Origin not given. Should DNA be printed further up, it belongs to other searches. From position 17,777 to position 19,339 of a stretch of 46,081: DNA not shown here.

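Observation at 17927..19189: NHL beta-propeller with a T9SS C-terminal sorting domain embedded in a cytochrome operon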

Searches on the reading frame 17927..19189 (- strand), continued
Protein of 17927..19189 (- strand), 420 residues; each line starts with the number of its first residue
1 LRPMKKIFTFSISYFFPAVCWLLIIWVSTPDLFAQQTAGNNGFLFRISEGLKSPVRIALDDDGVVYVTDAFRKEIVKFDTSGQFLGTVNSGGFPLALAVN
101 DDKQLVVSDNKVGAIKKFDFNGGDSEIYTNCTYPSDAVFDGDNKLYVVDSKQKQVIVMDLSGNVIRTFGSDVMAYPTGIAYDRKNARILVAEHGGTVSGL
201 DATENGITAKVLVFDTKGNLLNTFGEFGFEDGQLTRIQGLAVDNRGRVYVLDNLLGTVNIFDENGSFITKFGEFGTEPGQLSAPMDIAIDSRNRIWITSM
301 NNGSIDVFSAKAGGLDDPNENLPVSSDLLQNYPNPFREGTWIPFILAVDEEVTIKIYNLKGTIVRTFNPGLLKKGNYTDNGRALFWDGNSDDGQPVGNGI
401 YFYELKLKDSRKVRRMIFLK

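Call 12: find_encoding_contigs(protein=P0003, flank=10000, max_places=2)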
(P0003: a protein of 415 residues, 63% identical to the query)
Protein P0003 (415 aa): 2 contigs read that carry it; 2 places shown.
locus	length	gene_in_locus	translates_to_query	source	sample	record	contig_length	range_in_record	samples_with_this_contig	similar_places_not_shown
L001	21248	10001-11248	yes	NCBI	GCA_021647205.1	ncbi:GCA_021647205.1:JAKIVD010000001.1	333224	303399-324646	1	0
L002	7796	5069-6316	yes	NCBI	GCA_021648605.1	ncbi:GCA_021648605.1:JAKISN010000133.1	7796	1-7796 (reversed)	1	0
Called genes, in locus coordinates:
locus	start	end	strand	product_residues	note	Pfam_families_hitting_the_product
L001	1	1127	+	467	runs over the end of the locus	PF00672:HAMP (weak), PF00512:HisKA, PF02518:HATPase_c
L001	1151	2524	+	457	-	PF00072:Response_reg, PF00493:MCM (weak), PF00158:Sigma54_activat, PF14532:Sigma54_activ_2, PF00004:AAA (weak), PF07728:AAA_5, PF25601:AAA_lid_14, PF02954:HTH_8, +2 more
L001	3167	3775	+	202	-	PF14522:Cytochrome_C7 (faint), PF09699:Paired_CXXCH_1 (weak)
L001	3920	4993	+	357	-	PF17170:DUF5128 (faint), PF01436:NHL (faint)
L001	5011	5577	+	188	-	PF14522:Cytochrome_C7 (faint), PF09699:Paired_CXXCH_1 (weak), PF14537:Cytochrom_c3_2 (faint), PF09699:Paired_CXXCH_1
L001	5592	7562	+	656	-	-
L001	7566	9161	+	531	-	PF02085:Cytochrom_CIII (faint), PF14522:Cytochrome_C7 (faint), PF14537:Cytochrom_c3_2 (faint), PF22113:Mtrc-MtrF_II-IV_dom (faint), PF09699:Paired_CXXCH_1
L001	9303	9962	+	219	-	PF09699:Paired_CXXCH_1 (faint)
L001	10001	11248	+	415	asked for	PF08450:SGL (faint), PF01436:NHL (faint), PF18962:Por_Secre_tail (faint), PF17170:DUF5128 (weak), PF13860:FlgD_ig (weak)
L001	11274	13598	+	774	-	PF14522:Cytochrome_C7 (faint), PF14537:Cytochrom_c3_2 (faint), PF09699:Paired_CXXCH_1 (weak)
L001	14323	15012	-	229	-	-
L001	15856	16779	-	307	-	PF00126:HTH_1, PF03466:LysR_substrate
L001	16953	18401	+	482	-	PF00199:Catalase, PF06628:Catalase-rel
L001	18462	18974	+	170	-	-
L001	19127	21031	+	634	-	PF01433:Peptidase_M1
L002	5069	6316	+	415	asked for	PF08450:SGL (faint), PF01436:NHL (faint), PF18962:Por_Secre_tail (faint), PF17170:DUF5128 (weak), PF13860:FlgD_ig (weak)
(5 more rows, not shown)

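Call 13: find_encoding_contigs(protein=P0022, flank=10000, max_places=2)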
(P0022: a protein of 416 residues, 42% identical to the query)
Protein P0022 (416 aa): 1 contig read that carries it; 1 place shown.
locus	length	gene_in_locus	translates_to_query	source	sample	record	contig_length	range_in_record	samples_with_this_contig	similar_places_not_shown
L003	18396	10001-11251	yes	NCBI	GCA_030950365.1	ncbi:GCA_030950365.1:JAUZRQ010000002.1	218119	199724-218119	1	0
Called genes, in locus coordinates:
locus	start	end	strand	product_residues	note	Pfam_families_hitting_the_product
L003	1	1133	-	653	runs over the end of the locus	-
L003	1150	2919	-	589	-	-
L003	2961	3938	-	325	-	PF13623:SurA_N_2, PF13624:SurA_N_3, PF13145:Rotamase_2, PF13616:Rotamase_3, PF00639:Rotamase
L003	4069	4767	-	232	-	PF14537:Cytochrom_c3_2 (faint), PF14522:Cytochrome_C7 (faint), PF09699:Paired_CXXCH_1 (weak)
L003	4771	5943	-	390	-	PF25021:TEN_NHL (faint), PF08450:SGL (faint), PF01731:Arylesterase (faint), PF06739:SBBP (faint), PF01436:NHL (weak), PF17170:DUF5128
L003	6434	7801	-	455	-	PF00072:Response_reg, PF00158:Sigma54_activat, PF14532:Sigma54_activ_2, PF00004:AAA (weak), PF07728:AAA_5, PF25601:AAA_lid_14, PF02954:HTH_8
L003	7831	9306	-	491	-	PF00672:HAMP, PF00512:HisKA, PF02518:HATPase_c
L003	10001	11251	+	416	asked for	PF01436:NHL (faint), PF08450:SGL (faint), PF17170:DUF5128 (weak), PF13860:FlgD_ig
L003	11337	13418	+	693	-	PF14522:Cytochrome_C7 (faint), PF14537:Cytochrom_c3_2 (faint), PF09699:Paired_CXXCH_1 (faint), PF22678:Cytochrom_c_NrfB-like (faint), PF22113:Mtrc-MtrF_II-IV_dom (weak)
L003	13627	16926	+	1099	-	PF26549:Tricorn_N, PF26550:Tricorn_2nd, PF07676:PD40 (weak), PF26549:Tricorn_N, PF26550:Tricorn_2nd (weak), PF26549:Tricorn_N, PF01979:Amidohydro_1, PF07969:Amidohydro_3, +3 more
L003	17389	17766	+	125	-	-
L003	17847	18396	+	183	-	PF05685:Uma2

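Call 14: find_encoding_contigs(protein=P0019, flank=10000, max_places=2)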
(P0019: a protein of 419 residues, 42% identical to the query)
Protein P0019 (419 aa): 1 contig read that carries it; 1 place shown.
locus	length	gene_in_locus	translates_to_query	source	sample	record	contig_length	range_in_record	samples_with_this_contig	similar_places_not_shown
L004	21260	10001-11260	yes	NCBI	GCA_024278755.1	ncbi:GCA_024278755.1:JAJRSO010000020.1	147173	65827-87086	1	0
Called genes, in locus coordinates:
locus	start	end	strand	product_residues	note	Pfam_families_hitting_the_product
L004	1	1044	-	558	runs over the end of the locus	PF14522:Cytochrome_C7 (faint), PF14537:Cytochrom_c3_2 (faint), PF09699:Paired_CXXCH_1 (weak), PF22113:Mtrc-MtrF_II-IV_dom (weak)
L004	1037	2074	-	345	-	PF25021:TEN_NHL (faint), PF08450:SGL (faint), PF24684:Vgb_lyase (faint), PF17170:DUF5128, PF01436:NHL (weak)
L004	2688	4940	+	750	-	PF01578:Cytochrom_C_asm, PF16327:CcmF_C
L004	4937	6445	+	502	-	PF03264:Cytochrom_NNT, PF14522:Cytochrome_C7 (faint), PF14537:Cytochrom_c3_2 (faint)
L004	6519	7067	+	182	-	PF14537:Cytochrom_c3_2 (faint), PF22113:Mtrc-MtrF_II-IV_dom (weak), PF09699:Paired_CXXCH_1 (faint), PF13435:Cytochrome_C554, PF14522:Cytochrome_C7 (weak), PF02335:Cytochrom_C552 (weak)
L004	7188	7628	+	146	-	PF25471:TM_PetC (weak), PF00355:Rieske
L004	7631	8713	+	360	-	PF00033:Cytochrome_B, PF13631:Cytochrom_B_N_2, PF00032:Cytochrom_B_C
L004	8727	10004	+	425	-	PF14522:Cytochrome_C7 (faint), PF22678:Cytochrom_c_NrfB-like (faint), PF09699:Paired_CXXCH_1 (faint), PF14537:Cytochrom_c3_2 (weak)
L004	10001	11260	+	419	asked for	PF01436:NHL (faint), PF17170:DUF5128 (faint), PF18962:Por_Secre_tail (faint), PF08450:SGL (faint), PF13860:FlgD_ig (weak)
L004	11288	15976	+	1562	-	PF14522:Cytochrome_C7 (faint), PF14537:Cytochrom_c3_2 (faint), PF09699:Paired_CXXCH_1 (weak), PF22113:Mtrc-MtrF_II-IV_dom (weak), PF05048:NosD, PF13229:Beta_helix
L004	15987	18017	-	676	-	PF02743:dCache_1, PF08448:PAS_4 (weak), PF07568:HisKA_2, PF02518:HATPase_c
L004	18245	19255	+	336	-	PF09430:EMC7_beta-sandw (faint), PF13715:CarbopepD_reg_2 (faint)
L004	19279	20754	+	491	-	PF01590:GAF, PF13185:GAF_2, PF13492:GAF_3 (weak), PF07724:AAA_2 (faint), PF00158:Sigma54_activat, PF14532:Sigma54_activ_2, PF25601:AAA_lid_14, PF02954:HTH_8 (weak)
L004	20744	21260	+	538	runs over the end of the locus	PF00069:Pkinase, PF01636:APH (faint), PF07714:PK_Tyr_Ser-Thr, PF08308:PEGA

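Call 16: find_encoding_contigs(protein=P0042, flank=10000, max_places=1)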
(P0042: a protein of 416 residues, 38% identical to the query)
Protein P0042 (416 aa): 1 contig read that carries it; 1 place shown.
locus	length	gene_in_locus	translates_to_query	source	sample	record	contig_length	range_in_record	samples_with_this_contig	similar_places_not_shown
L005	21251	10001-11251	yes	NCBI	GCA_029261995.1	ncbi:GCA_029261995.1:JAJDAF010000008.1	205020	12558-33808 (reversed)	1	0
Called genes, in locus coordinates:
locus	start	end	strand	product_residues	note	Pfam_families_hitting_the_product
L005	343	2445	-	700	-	-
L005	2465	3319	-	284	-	PF02085:Cytochrom_CIII (faint), PF14522:Cytochrome_C7 (faint), PF14537:Cytochrom_c3_2 (faint), PF09699:Paired_CXXCH_1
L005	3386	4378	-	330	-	PF13623:SurA_N_2, PF13624:SurA_N_3, PF09312:SurA_N (weak), PF13145:Rotamase_2, PF13616:Rotamase_3, PF00639:Rotamase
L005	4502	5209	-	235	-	PF14522:Cytochrome_C7 (faint), PF14537:Cytochrom_c3_2 (faint), PF09699:Paired_CXXCH_1 (weak)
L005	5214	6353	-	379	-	PF25021:TEN_NHL (faint), PF17170:DUF5128 (faint), PF08450:SGL (faint), PF01731:Arylesterase (faint), PF01436:NHL (weak)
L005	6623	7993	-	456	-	PF00072:Response_reg, PF00158:Sigma54_activat, PF14532:Sigma54_activ_2, PF00004:AAA (faint), PF07728:AAA_5 (weak), PF25601:AAA_lid_14, PF02954:HTH_8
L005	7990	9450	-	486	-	PF21563:Mcp40H-20_sensor (faint), PF00672:HAMP (weak), PF00512:HisKA, PF02518:HATPase_c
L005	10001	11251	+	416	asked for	PF01436:NHL (faint), PF08450:SGL (faint), PF13860:FlgD_ig (faint), PF17170:DUF5128 (faint), PF18962:Por_Secre_tail (faint)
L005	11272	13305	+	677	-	PF00092:VWA, PF13519:VWA_2, PF13860:FlgD_ig (weak)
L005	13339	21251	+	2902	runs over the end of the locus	PF09699:Paired_CXXCH_1, PF16184:Cadherin_3, PF16184:Cadherin_3, PF16184:Cadherin_3, PF16184:Cadherin_3, PF16184:Cadherin_3, PF16184:Cadherin_3, PF17803:Cadherin_4, +11 more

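Call 17: find_encoding_contigs(protein=P0018, flank=10000, max_places=1)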
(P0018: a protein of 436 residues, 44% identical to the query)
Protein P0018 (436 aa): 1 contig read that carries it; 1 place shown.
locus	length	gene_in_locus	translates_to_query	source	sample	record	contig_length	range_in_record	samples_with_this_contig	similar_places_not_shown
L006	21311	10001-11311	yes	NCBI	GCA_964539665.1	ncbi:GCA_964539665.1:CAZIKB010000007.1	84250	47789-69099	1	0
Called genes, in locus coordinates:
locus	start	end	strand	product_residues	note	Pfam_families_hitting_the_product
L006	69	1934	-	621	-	-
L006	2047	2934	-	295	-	-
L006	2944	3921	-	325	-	PF13623:SurA_N_2, PF13624:SurA_N_3, PF09312:SurA_N (faint), PF13145:Rotamase_2, PF13616:Rotamase_3, PF00639:Rotamase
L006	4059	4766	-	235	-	PF14522:Cytochrome_C7 (faint), PF14537:Cytochrom_c3_2 (faint), PF09699:Paired_CXXCH_1 (weak)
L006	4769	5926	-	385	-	PF25021:TEN_NHL (faint), PF23500:DUF7133 (faint), PF06739:SBBP (faint), PF08450:SGL (faint), PF01731:Arylesterase (faint), PF01436:NHL (weak), PF17170:DUF5128 (weak)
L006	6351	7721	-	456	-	PF00072:Response_reg, PF00004:AAA (faint), PF00158:Sigma54_activat, PF14532:Sigma54_activ_2, PF07728:AAA_5, PF25601:AAA_lid_14, PF02954:HTH_8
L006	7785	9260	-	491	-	PF00672:HAMP, PF00512:HisKA, PF02518:HATPase_c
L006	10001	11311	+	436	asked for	PF08450:SGL (faint), PF01436:NHL (faint), PF17170:DUF5128 (faint), PF13860:FlgD_ig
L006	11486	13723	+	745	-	PF09699:Paired_CXXCH_1 (weak), PF14522:Cytochrome_C7 (faint), PF14537:Cytochrom_c3_2 (faint), PF22113:Mtrc-MtrF_II-IV_dom (faint)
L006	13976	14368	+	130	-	PF12728:HTH_17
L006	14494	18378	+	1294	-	PF09699:Paired_CXXCH_1 (weak), PF14522:Cytochrome_C7 (faint), PF14537:Cytochrom_c3_2 (faint)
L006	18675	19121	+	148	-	-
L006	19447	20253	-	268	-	PF10503:Esterase_PHB (weak), PF01738:DLH (weak), PF02230:Abhydrolase_2 (weak), PF00326:Peptidase_S9 (faint)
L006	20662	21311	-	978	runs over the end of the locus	PF00580:UvrD-helicase, PF13245:AAA_19, PF13604:AAA_30 (faint), PF01443:Viral_helicase1 (faint), PF13361:UvrD_C, PF13538:UvrD_C_2 (faint), PF12705:PDDEXK_1, PF01930:Cas_Cas4 (weak)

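Call 28: find_related_loci(query=A1, collection=genome_contigs, flank=10000)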
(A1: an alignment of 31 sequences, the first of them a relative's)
Query A1 (417 aa) in genome_contigs; peptide patterns used: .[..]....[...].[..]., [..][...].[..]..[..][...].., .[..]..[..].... (x = any residue, [..] = any of these).
599 stretches matched a pattern (row limit reached: there are more); 549 encode a relative of the query (tblastn E <= 1e-3); the best 80 are kept; 80 distinct loci.
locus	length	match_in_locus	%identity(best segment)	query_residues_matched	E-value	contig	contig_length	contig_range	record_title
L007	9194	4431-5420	28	64-417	5e-21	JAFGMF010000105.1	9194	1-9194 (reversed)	MAG: Candidatus Cloacimonadota bacterium isolate Zod_Metabat.458 k87_2044272, whole genome shotgun sequence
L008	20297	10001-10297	39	314-417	1e-17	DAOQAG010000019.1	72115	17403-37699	MAG TPA_asm: bacterium isolate AMR_MDS_1268 NODE_238_length_72115_cov_9.429142, whole genome shotgun sequence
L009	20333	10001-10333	36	302-417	5e-17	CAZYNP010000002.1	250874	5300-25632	MAG TPA_asm: uncultured Cytophagia bacterium isolate binchicken_co274_472 genome assembly, contig: NODE_56_length_250874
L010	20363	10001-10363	34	287-417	3e-17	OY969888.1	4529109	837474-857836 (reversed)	MAG: uncultured Bacteroidetes bacterium isolate MFD03726.bin.c.9 genome assembly, chromosome: 1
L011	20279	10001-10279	41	320-417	2e-16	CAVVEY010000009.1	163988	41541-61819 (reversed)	MAG: uncultured bacterium isolate MFD04716.bin.2.236 genome assembly, contig: contig_32117, whole genome shotgun sequenc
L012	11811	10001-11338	35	311-417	2e-16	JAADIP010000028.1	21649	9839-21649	MAG: Calditrichota bacterium isolate M_MetaBat.59 contig-127_16392, whole genome shotgun sequence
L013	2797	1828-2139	40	309-417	2e-16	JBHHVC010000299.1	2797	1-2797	MAG: Candidatus Zixiibacteriota bacterium isolate S.4.sp3_bin.43 NODE_20648_length_2797_cov_4.032823, whole genome shotg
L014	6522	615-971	30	294-417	2e-16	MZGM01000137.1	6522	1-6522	MAG: candidate division KSB1 bacterium 4484_219 ex4484_219_scaffold_33269, whole genome shotgun sequence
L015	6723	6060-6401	37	306-417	2e-16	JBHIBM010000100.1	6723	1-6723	MAG: Candidatus Zixiibacteriota bacterium isolate K_1_bin.48 NODE_3601_length_6723_cov_7.455909, whole genome shotgun se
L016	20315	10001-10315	42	309-417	3e-16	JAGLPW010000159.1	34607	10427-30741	MAG: Candidatus Cloacimonadota bacterium isolate RS_8_23 ROV157_8.bin.23.fa_159, whole genome shotgun sequence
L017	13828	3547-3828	39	319-417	4e-16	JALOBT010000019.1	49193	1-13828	MAG: Candidatus Cloacimonadota bacterium isolate SO_2017_LW3 bin 64 NODE_1516_length_49193_cov_1.580728_LW162_2017, whol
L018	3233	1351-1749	34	281-417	4e-16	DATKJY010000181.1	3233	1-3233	MAG TPA_asm: Candidatus Acidoferrum sp. isolate SMAG_U14643 k141_1098694, whole genome shotgun sequence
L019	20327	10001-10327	38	303-417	5e-16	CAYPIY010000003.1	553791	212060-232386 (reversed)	MAG TPA_asm: uncultured Bacteroidota bacterium isolate binchicken_co115_100 genome assembly, contig: NODE_8_length_55379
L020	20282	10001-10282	39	319-417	4e-16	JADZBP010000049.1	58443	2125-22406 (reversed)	MAG: Candidatus Latescibacterota bacterium isolate SJ679 c_000000275285, whole genome shotgun sequence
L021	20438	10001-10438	34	272-417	1e-15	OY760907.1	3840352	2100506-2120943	MAG: uncultured candidate division Zixibacteria bacterium isolate 2d357583-1faf-4436-89ad-6f0e4817d39a genome assembly,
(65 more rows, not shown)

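Call 37: search_solved_structures(query=window:17927-19180:-, max_evalue=0.01)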
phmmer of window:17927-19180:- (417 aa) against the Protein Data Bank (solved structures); distinct sequences matched with E-value up to 0.01: 49.
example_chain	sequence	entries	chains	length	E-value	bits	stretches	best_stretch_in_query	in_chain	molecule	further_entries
9jur_A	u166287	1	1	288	3.9e-38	134.7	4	220-306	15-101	E3 ubiquitin-protein ligase TRIM71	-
6d69_A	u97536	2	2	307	3e-34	121.9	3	207-306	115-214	NHL Repeat Region of D. melanogaster Thin | Thin, isoform D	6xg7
7qrx_A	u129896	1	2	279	1.3e-33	119.8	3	220-307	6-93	E3 ubiquitin-protein ligase TRIM71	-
8j72_A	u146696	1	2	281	1.5e-32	116.3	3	220-307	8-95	E3 ubiquitin-protein ligase TRIM71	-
6fpt_A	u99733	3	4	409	7.2e-32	114.1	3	218-306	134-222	E3 ubiquitin-protein ligase TRIM71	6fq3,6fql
7qrw_A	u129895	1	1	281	3.2e-28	102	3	217-308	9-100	Isoform 4 of Tripartite motif-containing protein 3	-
7qrv_A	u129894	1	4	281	5.4e-28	101.3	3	228-307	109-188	Tripartite motif-containing protein 2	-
7b96_A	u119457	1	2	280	6.1e-28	101.1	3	228-307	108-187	Isoform 2 of Tripartite motif-containing protein 2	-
7b2r_A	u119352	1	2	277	7.7e-28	100.8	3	228-307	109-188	Tripartite motif-containing protein 2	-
4zlr_A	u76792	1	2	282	1e-17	67.4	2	220-287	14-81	Brain tumor protein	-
1q7f_A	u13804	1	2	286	1.1e-17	67.3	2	220-288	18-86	brain tumor CG10719-PA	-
5ex7_A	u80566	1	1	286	1.2e-17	67.2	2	220-287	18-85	Brain tumor protein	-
3wwa_A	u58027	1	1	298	1.2e-16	63.9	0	35-77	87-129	Pizza7H protein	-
6qsd_A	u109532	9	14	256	4.1e-15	58.9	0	35-77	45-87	Pizza6S | Pizza6-S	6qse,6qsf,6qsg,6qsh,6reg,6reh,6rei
6f0t_A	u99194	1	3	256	6.1e-15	58.3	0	35-77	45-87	Pizza6-SFW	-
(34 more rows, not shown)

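Call 49: predict_structure(alignment_id=A1)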
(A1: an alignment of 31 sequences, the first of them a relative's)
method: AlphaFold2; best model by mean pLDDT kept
length: 417 residues; sequences in the alignment: 31
mean_pLDDT: 85.7   pTM: 0.67
mean pLDDT of the five models: 85.7, 85.4, 84.7, 84.2, 83.5
residues with pLDDT >= 90: 249; 70-90: 107; 50-70: 36; < 50: 25
segments of 3 or more residues with pLDDT < 50: 1-3, 26-36, 199-202, 313-319
pLDDT, mean of each block of 10 residues (from residue 1): 53 77 57 50 93 94 95 92 90 93 93 84 93 96 97 96 94 95 94 58 73 94 83 93 92 90 86 89 93 95 82 47 87 81 92 94 93 80 92 92 94 86
secondary structure, 60 per line:
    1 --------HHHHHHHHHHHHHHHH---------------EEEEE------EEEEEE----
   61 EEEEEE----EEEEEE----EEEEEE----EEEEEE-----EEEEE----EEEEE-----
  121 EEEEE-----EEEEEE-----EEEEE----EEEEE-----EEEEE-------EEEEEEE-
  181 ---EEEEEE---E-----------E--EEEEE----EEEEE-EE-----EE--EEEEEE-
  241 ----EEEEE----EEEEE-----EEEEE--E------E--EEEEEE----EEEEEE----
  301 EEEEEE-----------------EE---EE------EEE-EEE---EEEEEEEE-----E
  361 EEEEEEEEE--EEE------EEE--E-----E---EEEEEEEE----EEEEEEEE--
elements in order: H9-24 E40-44 E51-56 E61-66 E71-76 E81-86 E91-96 E102-106 E111-115 E121-125 E131-136 E142-146 E151-155 E161-165 E173-179 E184-189 E208-212 E217-221 E234-239 E245-249 E254-258 E264-268 E281-286 E291-296 E301-306 E337-339 E341-343 E347-354 E360-369 E372-374 E381-383 E396-403 E408-415
